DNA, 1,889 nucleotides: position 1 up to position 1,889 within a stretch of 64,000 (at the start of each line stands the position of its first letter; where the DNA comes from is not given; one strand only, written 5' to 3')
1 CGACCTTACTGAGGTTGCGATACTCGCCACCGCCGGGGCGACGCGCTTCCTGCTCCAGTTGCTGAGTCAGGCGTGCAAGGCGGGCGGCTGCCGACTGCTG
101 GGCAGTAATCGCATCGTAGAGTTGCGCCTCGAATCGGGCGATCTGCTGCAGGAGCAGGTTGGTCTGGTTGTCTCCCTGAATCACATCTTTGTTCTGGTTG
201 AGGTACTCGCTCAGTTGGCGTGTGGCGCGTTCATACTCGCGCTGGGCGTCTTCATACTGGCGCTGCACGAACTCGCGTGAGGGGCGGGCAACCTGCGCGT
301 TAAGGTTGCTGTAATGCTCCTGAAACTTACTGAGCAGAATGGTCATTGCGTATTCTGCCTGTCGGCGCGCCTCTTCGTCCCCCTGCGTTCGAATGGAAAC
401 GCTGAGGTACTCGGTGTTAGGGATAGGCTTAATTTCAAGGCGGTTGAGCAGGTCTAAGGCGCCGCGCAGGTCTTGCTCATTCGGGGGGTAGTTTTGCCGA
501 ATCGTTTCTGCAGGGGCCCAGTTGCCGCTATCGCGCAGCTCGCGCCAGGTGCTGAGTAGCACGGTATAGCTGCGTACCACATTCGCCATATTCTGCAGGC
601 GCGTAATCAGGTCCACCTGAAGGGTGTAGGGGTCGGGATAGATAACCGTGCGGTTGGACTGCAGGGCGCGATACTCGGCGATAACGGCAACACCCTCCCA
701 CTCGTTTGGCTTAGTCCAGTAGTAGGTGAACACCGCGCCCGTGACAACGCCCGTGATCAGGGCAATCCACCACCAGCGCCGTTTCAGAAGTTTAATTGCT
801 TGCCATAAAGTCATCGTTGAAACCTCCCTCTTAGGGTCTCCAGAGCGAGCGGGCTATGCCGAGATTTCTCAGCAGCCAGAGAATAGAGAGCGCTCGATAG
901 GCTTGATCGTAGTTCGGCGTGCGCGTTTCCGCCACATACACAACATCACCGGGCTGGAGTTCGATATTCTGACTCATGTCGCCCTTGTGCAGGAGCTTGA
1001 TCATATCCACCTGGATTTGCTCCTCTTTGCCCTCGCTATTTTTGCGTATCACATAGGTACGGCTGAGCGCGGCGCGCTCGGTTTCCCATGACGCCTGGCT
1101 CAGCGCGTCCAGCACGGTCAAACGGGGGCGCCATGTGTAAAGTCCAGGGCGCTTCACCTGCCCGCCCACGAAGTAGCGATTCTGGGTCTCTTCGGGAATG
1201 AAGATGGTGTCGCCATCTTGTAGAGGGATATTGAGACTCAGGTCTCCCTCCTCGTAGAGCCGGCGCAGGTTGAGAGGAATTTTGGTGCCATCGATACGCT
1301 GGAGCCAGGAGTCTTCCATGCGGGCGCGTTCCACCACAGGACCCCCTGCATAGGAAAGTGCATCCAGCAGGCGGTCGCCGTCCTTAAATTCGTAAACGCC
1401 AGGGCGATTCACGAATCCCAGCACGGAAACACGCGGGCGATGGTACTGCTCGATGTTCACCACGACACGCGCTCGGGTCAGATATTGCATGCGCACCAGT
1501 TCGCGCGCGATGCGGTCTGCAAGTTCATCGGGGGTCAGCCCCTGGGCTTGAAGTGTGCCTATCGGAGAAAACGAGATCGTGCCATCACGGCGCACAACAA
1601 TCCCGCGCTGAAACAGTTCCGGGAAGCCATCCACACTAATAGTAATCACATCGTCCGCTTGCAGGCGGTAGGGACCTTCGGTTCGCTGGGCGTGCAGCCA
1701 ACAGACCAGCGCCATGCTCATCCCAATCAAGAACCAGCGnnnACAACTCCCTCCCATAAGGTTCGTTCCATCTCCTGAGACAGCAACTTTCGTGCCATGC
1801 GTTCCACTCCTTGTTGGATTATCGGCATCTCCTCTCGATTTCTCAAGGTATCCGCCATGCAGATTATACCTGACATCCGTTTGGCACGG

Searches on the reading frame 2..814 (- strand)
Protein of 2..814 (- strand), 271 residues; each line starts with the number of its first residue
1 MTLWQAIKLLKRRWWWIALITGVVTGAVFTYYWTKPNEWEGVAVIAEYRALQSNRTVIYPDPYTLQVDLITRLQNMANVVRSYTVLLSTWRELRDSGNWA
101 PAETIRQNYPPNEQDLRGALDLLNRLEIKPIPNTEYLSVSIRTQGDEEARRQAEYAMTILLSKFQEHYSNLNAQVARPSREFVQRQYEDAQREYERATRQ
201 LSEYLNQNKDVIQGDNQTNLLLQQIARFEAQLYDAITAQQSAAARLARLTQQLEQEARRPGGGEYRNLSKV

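Call 66: search_protein_families(library=pfam, proteins=[window:2-814:-], max_evalue=0.001)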
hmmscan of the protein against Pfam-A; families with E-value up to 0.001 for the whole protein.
window:2-814:- (271 aa): 1 family
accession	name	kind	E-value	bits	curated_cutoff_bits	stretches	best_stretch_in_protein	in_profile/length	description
PF02706.20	Wzz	-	0.00059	20.5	25.5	1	7-66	9-63/91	Chain length determinant protein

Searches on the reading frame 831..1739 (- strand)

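Call 17: search_protein_families(library=ncbifam, proteins=[window:831-1739:-], max_evalue=0.001)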
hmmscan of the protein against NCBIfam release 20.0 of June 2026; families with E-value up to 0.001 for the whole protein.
window:831-1739:- (302 aa): 4 families
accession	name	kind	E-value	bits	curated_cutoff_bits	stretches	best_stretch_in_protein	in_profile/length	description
TIGR03027.2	pepcterm_export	equivalog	4.9e-42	143.5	180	2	24-184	3-167/169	XrtA/PEP-CTERM system exopolysaccharide export protein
TIGR03028.1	EpsE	equivalog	1.3e-36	126.1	262.65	2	24-246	2-222/239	polysaccharide export protein EpsE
NF011658.0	PRK15078.1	subfamily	1.8e-25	89.5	333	2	24-199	85-267/380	polysaccharide export protein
NF041843.1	EpsY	equivalog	1.9e-23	82.8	320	2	21-164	50-189/211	exopolysaccharide export protein EpsY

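Call 18: search_protein_families(library=pfam, proteins=[window:831-1739:-], max_evalue=0.01)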
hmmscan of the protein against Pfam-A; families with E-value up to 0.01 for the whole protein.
window:831-1739:- (302 aa): 4 families
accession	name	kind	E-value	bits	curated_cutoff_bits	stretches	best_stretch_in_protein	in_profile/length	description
PF22461.2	SLBB_2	-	7.4e-24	84.1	27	2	188-269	2-79/79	SLBB domain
PF10531.15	SLBB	-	2.8e-20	72.3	27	2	189-242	2-54/55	SLBB domain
PF02563.21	Poly_export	-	1.6e-19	70.3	28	1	20-96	3-76/77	Polysaccharide biosynthesis/export protein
PF14604.12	SH3_9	-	0.002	18.4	30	0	257-275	11-29/49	Variant SH3 domain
